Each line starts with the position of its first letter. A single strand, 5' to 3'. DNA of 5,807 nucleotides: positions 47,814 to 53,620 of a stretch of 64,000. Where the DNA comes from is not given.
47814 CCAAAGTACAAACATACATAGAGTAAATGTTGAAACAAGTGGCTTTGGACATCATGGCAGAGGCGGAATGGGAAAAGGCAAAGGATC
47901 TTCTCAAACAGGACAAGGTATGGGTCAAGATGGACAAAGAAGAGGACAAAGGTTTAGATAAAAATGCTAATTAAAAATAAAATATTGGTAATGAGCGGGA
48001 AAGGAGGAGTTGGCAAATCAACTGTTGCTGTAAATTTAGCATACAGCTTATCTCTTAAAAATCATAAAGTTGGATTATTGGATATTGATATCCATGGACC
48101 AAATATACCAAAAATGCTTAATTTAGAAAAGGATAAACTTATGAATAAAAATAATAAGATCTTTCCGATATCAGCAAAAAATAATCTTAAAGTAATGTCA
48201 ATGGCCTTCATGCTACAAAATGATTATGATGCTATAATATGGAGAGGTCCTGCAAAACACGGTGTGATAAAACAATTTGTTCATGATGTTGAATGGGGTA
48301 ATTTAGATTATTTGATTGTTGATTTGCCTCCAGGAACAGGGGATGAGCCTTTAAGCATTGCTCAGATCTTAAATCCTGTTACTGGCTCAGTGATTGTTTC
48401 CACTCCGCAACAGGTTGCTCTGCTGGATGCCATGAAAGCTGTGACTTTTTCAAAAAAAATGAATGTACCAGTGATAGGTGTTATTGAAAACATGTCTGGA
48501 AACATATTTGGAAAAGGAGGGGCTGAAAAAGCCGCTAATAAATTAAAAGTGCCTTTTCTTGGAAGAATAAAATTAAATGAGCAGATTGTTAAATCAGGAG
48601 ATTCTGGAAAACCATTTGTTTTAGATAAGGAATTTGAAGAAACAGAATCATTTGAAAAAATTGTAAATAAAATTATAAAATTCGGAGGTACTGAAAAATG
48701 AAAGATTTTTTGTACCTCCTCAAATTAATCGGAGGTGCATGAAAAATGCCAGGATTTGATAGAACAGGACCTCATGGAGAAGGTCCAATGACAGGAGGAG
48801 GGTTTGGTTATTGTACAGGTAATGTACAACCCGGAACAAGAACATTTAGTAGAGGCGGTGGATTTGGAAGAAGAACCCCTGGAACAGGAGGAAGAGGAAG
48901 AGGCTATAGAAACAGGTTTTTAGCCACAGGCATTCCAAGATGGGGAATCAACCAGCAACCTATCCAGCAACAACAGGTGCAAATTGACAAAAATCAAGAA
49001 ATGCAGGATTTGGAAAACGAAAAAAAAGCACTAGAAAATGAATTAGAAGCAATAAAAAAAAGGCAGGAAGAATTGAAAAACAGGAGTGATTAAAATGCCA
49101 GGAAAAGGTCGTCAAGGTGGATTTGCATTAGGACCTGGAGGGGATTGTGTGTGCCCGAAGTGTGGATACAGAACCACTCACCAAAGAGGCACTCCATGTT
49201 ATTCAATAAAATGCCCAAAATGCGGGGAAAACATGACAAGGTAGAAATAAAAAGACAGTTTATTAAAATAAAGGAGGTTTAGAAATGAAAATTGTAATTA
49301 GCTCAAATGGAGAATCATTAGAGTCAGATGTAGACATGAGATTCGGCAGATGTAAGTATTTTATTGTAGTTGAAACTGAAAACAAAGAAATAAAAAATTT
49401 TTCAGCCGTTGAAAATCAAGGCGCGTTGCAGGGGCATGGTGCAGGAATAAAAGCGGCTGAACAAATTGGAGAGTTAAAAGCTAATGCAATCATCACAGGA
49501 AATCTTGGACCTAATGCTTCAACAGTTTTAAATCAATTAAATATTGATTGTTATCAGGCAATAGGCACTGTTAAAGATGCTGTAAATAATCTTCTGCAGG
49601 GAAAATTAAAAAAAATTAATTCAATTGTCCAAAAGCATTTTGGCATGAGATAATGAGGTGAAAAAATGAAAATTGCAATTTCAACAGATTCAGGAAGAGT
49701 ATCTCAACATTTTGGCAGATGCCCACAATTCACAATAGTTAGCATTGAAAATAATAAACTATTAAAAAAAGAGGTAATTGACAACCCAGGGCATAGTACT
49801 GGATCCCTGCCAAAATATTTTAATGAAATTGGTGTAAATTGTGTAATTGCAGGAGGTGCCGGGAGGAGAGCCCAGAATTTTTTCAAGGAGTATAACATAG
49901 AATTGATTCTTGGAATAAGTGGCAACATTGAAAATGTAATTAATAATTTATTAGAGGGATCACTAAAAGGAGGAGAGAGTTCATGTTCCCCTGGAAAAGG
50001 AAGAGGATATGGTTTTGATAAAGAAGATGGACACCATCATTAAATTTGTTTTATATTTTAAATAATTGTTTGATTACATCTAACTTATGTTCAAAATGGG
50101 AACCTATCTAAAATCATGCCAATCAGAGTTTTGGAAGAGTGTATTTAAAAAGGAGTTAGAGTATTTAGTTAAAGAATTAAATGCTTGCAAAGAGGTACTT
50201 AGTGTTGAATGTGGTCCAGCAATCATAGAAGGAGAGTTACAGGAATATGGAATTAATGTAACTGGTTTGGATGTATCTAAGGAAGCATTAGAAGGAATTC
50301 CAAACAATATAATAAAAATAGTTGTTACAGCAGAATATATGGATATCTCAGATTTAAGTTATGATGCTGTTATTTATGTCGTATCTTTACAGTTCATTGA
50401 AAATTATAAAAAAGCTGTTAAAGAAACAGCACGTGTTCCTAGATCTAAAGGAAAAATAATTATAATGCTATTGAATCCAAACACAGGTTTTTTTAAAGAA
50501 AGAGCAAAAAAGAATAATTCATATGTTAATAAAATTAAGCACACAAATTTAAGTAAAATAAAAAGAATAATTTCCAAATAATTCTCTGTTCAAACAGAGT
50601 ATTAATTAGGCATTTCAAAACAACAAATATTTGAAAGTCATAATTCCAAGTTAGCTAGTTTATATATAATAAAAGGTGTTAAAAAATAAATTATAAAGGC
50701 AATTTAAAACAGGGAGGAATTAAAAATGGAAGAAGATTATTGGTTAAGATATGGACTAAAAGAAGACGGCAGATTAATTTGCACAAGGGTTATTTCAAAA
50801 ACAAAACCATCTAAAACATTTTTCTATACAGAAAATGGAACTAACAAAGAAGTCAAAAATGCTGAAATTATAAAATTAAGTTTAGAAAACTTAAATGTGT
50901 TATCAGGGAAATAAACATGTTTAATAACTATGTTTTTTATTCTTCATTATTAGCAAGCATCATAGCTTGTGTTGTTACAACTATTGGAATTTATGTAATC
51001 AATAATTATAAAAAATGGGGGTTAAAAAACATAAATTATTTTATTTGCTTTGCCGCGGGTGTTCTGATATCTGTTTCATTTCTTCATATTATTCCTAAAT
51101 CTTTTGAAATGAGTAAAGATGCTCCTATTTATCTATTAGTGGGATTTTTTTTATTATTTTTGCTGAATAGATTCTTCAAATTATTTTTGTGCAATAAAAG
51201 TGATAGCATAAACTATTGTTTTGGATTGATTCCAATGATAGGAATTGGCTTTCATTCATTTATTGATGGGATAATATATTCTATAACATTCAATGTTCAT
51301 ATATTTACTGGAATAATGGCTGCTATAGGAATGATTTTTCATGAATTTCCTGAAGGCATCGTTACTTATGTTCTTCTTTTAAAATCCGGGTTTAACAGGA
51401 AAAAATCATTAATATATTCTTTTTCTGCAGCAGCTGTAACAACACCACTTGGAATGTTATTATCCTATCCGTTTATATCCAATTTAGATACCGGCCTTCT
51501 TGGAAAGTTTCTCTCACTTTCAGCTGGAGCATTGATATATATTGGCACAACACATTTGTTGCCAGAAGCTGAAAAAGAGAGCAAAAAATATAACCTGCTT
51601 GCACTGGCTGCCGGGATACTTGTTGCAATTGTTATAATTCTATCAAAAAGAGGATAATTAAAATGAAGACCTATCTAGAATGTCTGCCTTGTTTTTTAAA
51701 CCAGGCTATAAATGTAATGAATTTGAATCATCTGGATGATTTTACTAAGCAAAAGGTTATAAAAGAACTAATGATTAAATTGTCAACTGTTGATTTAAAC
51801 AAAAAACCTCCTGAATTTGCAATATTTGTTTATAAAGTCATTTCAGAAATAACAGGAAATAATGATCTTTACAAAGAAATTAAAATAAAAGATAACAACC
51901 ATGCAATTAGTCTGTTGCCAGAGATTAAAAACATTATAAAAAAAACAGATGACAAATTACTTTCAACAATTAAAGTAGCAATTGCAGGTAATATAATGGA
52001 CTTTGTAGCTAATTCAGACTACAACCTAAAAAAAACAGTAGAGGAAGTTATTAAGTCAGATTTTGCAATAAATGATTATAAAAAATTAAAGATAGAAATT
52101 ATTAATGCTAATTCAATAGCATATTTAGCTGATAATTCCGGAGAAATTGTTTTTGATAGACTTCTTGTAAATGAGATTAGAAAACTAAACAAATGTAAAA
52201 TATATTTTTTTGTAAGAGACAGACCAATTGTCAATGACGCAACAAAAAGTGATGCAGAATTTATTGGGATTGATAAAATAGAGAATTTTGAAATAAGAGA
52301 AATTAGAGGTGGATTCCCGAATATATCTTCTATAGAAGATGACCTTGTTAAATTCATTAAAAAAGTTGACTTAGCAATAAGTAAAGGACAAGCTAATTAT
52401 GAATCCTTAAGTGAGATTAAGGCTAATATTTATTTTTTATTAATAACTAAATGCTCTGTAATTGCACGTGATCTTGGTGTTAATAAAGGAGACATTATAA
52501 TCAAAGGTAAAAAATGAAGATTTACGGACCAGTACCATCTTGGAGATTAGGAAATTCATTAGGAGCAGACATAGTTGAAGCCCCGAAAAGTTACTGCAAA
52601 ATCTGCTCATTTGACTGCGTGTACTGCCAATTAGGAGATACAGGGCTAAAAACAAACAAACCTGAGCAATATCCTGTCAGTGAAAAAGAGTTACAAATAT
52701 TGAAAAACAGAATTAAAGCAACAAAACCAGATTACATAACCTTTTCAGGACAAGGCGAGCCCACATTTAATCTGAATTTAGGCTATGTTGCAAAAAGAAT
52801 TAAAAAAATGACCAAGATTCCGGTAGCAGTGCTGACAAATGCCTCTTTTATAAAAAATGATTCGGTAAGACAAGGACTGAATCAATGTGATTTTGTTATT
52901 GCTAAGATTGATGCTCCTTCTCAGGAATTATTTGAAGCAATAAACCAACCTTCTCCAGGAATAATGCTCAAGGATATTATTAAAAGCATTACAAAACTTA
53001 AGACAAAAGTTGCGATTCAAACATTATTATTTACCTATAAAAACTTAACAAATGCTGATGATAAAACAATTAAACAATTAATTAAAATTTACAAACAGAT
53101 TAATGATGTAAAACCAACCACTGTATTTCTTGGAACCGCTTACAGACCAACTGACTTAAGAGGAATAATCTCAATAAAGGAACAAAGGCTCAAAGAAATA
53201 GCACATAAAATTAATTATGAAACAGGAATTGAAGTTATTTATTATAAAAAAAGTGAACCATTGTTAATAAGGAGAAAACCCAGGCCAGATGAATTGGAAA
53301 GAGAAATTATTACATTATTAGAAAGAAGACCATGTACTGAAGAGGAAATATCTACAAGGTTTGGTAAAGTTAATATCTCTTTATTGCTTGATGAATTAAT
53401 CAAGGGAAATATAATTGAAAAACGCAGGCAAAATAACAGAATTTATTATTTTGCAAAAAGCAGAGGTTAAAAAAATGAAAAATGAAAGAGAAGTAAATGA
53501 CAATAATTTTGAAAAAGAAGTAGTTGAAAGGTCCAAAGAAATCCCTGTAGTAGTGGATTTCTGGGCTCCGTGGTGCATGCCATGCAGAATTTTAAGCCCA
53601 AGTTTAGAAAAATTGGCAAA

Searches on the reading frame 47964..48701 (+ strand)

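Call 98: search_protein_families(library=pfam, proteins=[window:47964-48701:+], max_evalue=0.0001)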
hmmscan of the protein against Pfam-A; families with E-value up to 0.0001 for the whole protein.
window:47964-48701:+ (245 aa): 5 families
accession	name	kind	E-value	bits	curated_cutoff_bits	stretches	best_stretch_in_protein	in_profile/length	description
PF10609.15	ParA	-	6.4e-91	304.6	27.1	1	3-237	2-245/246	NUBPL iron-transfer P-loop NTPase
PF01656.29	CbiA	-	9.5e-16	58.3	25.4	1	7-218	1-125/125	CobQ/CobB/MinD/ParA nucleotide binding domain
PF13614.12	AAA_31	-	2.9e-11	44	27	1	6-125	3-129/177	AAA domain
PF02374.21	ArsA_ATPase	-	1.8e-07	31.2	24.3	1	6-54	2-49/305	Anion-transporting ATPase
PF09140.17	MipZ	-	1.1e-06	28.6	20.7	1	7-121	3-107/262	ATPase MipZ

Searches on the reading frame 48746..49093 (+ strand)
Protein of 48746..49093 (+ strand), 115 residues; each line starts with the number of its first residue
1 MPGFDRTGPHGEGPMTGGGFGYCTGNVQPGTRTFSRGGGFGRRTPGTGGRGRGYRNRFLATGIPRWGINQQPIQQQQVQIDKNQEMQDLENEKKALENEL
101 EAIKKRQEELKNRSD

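Call 98: search_protein_families(library=pfam, proteins=[window:48746-49093:+], max_evalue=0.0001)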
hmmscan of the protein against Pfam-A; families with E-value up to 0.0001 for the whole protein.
window:48746-49093:+ (115 aa): 1 family
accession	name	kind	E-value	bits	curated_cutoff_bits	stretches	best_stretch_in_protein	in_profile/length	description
PF17253.7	DUF5320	-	2.2e-24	86.9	27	1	1-110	1-99/99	Family of unknown function (DUF5320)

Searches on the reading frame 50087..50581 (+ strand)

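Call 98: search_protein_families(library=pfam, proteins=[window:50087-50581:+], max_evalue=0.0001)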
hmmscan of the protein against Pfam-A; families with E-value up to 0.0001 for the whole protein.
window:50087-50581:+ (164 aa): 3 families
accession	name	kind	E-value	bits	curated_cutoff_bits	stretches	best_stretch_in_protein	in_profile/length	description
PF08241.18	Methyltransf_11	-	6.8e-11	43.1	21.2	1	40-126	3-95/95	Methyltransferase domain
PF13649.12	Methyltransf_25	-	1.5e-06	29.3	27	1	37-122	1-97/97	Methyltransferase domain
PF13489.12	Methyltransf_23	-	1.5e-06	28.5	27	1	20-147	9-135/164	Methyltransferase domain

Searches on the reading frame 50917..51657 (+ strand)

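Call 98: search_protein_families(library=pfam, proteins=[window:50917-51657:+], max_evalue=0.0001)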
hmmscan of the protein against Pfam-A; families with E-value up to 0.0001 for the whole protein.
window:50917-51657:+ (246 aa): 1 family
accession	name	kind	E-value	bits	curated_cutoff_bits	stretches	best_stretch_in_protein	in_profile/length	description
PF02535.28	Zip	-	3.6e-29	102.5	35.1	2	104-240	179-322/323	ZIP Zinc transporter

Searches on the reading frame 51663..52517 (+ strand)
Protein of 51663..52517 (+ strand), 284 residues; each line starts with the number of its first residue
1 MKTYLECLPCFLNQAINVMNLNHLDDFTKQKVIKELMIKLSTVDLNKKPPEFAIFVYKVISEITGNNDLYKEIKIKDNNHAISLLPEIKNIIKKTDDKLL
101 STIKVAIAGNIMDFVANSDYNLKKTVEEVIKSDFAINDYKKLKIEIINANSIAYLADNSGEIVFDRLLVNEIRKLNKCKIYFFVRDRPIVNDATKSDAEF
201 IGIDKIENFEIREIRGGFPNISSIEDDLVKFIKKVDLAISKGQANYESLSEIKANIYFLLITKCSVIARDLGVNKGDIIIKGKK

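Call 27: search_protein_families(library=pfam, proteins=[window:51663-52517:+], max_evalue=0.01)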
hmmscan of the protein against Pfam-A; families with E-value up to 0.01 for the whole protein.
window:51663-52517:+ (284 aa): 2 families
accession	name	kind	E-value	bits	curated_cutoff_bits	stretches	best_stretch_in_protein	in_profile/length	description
PF01937.24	ARMT1-like_dom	-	2.2e-59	201.6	25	1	4-278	2-310/311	Damage-control phosphatase ARMT1-like domain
PF06767.16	Sif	-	0.0082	15.6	29.5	0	12-93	214-295/337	Sif protein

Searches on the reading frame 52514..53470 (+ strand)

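Call 27: search_protein_families(library=pfam, proteins=[window:52514-53470:+], max_evalue=0.01)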
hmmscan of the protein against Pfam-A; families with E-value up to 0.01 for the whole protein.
window:52514-53470:+ (318 aa): 1 family
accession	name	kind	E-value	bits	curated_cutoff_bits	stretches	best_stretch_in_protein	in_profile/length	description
PF04055.27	Radical_SAM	-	8.3e-11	42.8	29.5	1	29-186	5-163/166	Radical SAM superfamily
